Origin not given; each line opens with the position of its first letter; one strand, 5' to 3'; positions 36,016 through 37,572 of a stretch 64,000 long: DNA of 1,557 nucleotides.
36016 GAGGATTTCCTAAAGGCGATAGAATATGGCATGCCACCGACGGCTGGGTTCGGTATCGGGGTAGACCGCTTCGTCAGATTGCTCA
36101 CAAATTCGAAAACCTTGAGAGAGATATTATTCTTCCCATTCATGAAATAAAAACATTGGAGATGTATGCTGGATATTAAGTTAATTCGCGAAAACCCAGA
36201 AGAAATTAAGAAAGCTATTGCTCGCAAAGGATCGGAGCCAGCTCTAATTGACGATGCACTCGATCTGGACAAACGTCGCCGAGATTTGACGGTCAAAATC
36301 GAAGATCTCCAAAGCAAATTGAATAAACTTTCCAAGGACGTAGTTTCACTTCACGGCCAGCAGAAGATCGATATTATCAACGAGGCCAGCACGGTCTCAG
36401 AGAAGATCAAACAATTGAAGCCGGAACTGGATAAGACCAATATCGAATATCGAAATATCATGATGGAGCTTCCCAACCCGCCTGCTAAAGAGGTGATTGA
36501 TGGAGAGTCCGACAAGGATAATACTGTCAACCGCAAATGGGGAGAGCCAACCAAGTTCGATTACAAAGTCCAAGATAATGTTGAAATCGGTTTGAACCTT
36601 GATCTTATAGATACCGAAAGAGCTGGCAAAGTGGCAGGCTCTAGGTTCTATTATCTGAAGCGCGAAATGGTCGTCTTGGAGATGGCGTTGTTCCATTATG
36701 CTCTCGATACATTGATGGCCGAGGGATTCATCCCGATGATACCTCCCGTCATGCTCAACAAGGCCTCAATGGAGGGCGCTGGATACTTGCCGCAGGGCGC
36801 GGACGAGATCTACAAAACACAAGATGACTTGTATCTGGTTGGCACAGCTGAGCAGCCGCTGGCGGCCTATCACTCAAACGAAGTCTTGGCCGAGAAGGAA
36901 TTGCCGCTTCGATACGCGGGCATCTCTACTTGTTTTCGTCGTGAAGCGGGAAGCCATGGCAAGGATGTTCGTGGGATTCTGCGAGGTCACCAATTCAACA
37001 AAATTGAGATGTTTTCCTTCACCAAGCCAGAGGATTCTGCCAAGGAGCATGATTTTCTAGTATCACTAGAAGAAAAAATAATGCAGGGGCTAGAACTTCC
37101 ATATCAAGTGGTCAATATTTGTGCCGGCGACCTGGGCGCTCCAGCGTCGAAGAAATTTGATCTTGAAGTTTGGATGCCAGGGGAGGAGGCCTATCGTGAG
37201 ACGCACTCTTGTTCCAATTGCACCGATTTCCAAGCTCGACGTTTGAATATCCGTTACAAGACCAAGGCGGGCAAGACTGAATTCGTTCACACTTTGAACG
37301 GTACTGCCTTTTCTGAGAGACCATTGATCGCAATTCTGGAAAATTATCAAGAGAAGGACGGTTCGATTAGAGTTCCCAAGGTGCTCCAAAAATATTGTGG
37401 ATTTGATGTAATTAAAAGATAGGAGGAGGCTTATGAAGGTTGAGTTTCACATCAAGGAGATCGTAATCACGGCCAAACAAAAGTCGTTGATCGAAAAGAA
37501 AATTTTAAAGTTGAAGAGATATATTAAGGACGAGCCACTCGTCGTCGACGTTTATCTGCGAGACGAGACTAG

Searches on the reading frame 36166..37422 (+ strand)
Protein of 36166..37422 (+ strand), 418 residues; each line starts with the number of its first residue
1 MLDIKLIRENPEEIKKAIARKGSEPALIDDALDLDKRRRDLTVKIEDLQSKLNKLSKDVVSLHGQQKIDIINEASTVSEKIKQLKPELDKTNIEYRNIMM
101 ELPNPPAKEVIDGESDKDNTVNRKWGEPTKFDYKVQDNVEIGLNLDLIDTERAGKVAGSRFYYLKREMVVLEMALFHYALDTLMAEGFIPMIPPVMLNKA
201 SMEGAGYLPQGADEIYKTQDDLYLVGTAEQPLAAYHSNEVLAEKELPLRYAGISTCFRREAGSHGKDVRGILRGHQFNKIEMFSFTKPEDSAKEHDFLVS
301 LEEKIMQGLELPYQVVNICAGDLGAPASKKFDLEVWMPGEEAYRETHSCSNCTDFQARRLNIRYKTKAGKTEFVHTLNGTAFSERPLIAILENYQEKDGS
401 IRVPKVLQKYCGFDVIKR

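Call 17: search_protein_families(library=pfam, proteins=[window:36166-37422:+])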
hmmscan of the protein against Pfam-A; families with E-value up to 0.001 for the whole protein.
window:36166-37422:+ (418 aa): 2 families
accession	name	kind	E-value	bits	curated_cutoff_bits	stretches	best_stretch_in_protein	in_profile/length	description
PF00587.30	tRNA-synt_2b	-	5.7e-39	134.5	29.3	1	219-394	8-179/179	tRNA synthetase class II core domain (G, H, P, S and T)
PF02403.27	Seryl_tRNA_N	-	1.1e-23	83.9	28.2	1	1-106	1-108/108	Seryl-tRNA synthetase N-terminal domain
